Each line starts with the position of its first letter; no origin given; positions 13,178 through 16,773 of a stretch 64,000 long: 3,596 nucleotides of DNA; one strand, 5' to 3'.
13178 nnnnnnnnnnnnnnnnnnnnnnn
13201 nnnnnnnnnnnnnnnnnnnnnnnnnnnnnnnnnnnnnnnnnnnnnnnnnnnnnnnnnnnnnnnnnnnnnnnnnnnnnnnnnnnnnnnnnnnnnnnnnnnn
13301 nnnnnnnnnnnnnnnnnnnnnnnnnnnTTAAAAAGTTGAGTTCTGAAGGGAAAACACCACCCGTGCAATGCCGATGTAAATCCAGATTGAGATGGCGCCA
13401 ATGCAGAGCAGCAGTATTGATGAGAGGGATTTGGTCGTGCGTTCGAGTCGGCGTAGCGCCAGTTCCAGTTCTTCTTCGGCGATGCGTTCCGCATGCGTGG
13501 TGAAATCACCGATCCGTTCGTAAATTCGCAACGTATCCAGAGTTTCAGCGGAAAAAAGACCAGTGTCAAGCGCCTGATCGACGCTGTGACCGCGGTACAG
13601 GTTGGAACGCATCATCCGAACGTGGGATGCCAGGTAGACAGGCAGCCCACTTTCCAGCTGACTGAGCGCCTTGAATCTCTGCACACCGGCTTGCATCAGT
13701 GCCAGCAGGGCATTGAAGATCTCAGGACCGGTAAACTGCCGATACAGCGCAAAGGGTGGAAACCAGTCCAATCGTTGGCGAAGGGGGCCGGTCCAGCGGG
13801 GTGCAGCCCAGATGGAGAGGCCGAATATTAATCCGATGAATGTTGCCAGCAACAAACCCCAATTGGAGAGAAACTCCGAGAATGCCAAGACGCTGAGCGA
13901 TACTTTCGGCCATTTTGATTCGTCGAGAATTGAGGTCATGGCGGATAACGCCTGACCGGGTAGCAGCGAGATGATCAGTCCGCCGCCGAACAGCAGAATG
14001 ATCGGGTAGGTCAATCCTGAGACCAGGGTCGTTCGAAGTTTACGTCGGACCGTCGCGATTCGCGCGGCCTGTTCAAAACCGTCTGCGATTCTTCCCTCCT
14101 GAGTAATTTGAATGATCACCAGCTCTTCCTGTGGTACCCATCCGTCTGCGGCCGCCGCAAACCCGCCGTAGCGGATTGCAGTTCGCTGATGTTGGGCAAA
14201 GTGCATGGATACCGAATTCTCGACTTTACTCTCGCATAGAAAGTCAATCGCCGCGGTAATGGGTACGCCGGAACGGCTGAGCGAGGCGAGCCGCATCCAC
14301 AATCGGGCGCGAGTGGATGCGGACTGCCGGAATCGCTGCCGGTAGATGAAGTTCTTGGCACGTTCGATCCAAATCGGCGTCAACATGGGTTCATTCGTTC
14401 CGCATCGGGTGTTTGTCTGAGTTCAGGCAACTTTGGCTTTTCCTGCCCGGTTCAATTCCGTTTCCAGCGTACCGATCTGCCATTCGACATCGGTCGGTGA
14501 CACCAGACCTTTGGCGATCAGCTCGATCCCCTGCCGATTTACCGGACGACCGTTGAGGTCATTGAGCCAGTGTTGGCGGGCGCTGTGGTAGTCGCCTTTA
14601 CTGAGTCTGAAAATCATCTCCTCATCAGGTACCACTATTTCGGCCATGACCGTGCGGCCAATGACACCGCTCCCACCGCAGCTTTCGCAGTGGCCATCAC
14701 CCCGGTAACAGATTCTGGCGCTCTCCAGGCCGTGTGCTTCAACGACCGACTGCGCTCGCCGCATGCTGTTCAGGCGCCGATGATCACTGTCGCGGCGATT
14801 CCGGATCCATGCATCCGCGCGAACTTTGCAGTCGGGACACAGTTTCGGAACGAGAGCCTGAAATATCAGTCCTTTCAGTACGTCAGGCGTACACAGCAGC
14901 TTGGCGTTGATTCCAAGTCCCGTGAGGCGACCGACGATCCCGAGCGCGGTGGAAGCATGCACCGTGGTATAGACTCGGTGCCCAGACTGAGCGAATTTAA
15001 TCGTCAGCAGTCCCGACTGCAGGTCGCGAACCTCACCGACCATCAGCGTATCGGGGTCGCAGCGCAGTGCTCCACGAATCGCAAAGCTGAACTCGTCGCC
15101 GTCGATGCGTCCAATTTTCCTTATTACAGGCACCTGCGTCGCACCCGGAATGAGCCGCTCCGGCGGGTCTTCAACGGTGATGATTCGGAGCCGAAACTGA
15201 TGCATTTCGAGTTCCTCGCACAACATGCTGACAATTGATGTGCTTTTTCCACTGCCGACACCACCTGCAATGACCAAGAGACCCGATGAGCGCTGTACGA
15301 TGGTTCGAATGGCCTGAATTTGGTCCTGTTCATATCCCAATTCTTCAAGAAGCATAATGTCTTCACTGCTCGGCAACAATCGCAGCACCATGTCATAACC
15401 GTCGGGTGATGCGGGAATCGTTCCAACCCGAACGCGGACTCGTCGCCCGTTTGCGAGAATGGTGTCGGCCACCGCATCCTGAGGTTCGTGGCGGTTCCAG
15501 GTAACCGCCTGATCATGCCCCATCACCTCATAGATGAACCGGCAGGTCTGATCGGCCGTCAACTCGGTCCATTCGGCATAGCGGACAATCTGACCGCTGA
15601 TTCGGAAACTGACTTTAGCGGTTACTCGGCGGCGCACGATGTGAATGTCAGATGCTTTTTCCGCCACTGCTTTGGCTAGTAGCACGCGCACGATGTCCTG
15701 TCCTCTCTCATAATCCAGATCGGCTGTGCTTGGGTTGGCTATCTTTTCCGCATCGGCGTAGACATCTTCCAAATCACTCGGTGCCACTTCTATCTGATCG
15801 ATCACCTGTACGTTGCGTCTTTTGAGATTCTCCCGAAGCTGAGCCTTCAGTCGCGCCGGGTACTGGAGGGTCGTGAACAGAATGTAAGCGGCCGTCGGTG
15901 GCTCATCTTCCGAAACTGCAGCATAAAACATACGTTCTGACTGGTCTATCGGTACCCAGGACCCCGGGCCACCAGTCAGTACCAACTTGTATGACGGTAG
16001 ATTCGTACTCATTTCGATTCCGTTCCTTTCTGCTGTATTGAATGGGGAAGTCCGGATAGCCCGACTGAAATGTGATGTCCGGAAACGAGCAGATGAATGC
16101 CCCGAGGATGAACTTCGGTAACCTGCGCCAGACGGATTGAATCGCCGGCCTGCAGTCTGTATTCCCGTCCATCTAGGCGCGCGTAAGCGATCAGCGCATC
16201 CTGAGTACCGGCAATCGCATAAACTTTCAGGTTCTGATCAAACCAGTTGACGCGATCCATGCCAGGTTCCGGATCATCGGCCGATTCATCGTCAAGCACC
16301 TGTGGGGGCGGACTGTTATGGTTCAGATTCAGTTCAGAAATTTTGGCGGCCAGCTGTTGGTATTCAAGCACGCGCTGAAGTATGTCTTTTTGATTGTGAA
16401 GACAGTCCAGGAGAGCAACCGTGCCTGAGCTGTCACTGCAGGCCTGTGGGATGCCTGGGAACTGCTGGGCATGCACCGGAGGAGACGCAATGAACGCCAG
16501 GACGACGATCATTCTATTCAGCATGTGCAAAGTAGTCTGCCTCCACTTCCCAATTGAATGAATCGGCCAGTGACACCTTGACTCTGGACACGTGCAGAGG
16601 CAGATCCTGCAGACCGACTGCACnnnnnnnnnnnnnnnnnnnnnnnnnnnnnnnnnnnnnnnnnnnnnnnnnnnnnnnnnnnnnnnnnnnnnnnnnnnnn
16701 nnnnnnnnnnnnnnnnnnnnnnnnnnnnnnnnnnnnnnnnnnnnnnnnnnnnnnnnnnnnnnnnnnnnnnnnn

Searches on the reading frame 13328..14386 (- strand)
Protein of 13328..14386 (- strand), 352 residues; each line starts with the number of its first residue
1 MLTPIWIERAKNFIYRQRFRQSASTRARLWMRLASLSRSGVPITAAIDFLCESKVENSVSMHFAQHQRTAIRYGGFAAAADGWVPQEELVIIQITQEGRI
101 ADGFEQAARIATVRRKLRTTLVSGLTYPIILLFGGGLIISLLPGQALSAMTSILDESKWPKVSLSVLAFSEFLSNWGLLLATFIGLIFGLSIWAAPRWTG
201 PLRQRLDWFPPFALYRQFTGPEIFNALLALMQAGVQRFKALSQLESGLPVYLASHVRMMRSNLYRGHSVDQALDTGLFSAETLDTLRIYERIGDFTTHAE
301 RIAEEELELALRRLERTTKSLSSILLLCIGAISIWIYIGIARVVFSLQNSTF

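Call 41: search_protein_families(library=ncbifam, proteins=[window:13328-14386:-], max_evalue=0.001)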
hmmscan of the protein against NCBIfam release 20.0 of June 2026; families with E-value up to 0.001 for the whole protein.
window:13328-14386:- (352 aa): 4 families
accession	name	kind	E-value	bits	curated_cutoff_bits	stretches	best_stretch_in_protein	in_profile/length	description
NF007861.0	PRK10573.1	equivalog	2.8e-14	53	401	1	3-341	41-388/401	protein transport protein HofC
TIGR02120.1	GspF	equivalog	1.2e-13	51.1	424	1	19-348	56-398/401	type II secretion system inner membrane protein GspF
NF041012.2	T4P_ComGB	equivalog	5.7e-11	42.3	240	1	26-340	3-323/332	competence type IV pilus assembly protein ComGB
NF047826.1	T3SSXpsF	equivalog_domain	4.9e-06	25.6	650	1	16-347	55-400/405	type II secretion system protein XpsF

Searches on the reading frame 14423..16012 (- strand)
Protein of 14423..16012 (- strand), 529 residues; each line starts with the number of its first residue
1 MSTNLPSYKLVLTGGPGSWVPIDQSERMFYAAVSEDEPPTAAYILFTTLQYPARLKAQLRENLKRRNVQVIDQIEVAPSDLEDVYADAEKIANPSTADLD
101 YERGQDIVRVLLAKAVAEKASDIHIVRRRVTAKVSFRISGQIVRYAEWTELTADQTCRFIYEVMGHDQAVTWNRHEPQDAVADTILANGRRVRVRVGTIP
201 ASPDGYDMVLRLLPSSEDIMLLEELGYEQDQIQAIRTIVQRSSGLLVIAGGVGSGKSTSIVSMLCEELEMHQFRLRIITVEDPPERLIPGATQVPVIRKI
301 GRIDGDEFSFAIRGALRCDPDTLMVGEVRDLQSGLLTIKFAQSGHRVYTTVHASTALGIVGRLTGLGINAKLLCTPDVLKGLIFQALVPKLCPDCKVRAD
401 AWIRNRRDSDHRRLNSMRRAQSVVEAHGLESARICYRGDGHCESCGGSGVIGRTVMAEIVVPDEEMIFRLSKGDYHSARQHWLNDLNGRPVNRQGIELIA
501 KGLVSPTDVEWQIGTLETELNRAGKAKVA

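Call 41: search_protein_families(library=ncbifam, proteins=[window:14423-16012:-], max_evalue=0.001)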
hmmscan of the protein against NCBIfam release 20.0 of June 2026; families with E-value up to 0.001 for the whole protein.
window:14423-16012:- (529 aa): 18 families
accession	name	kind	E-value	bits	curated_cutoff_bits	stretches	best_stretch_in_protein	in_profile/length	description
TIGR02533.1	type_II_gspE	equivalog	3.3e-60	204.1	630.25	1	66-505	72-478/486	type II secretion system ATPase GspE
TIGR02538.1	type_IV_pilB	equivalog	1.2e-51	176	675.65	1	103-506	180-555/564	type IV-A pilus assembly ATPase PilB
NF007755.0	PRK10436.1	equivalog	8e-48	163.2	617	1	87-514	68-460/465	type II secretion system protein GspE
NF053534.1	T4PilAsmATPsTfpB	equivalog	5.8e-47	160.4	850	1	97-476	194-545/584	type IV pilus assembly ATPase TfpB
NF041000.1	ATPase_ComGA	equivalog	8e-46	156.2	300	1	111-389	3-266/267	competence type IV pilus ATPase ComGA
TIGR01420.1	pilT_fam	subfamily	5e-41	141.1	319.1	1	111-365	5-241/343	PilT/PilU family type 4a pilus ATPase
TIGR02525.1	plasmid_TraJ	equivalog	2.5e-20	72.8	368.3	1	151-362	51-268/372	plasmid transfer ATPase TraJ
TIGR02524.1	dot_icm_DotB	equivalog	3e-18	66.2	463.3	1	111-390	9-287/358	Dot/Icm type IV secretion system ATPase DotB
NF058587.1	archaellum_moto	equivalog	5.2e-14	51.9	550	1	180-369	212-399/527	archaellum flagellar ATPase motor FlaI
TIGR03819.1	heli_sec_ATPase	hypoth_equivalog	5.6e-14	52.1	373.15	1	178-371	114-305/340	TadA family conjugal transfer-associated ATPase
TIGR02782.1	TrbB_P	equivalog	8e-11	41.8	304.55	1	230-366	124-255/303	P-type conjugative transfer ATPase TrbB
TIGR02788.1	VirB11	equivalog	9.1e-11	41.3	249.95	1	229-366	131-265/308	P-type DNA transfer ATPase VirB11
NF010407.0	PRK13833.1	subfamily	5.1e-10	39.3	499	1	229-370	131-266/323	conjugal transfer protein TrbB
NF010469.0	PRK13894.1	subfamily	8.8e-09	35.1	508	1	229-366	136-267/320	conjugal transfer ATPase TrbB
NF053672.1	bindosome_BasE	exception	1.7e-08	33.7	1000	1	182-366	209-391/512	bindosome assembly system ATPase subunit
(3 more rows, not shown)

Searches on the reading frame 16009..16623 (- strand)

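Call 41: search_protein_families(library=ncbifam, proteins=[window:16009-16623:-], max_evalue=0.001)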
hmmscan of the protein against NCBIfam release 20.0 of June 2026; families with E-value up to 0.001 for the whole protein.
window:16009-16623:- (204 aa): 1 family
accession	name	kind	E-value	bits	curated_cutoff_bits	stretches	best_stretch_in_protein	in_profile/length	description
TIGR03021.1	pilP_fam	equivalog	3e-06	28.2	34.65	1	68-176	3-116/119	type IV pilus biogenesis protein PilP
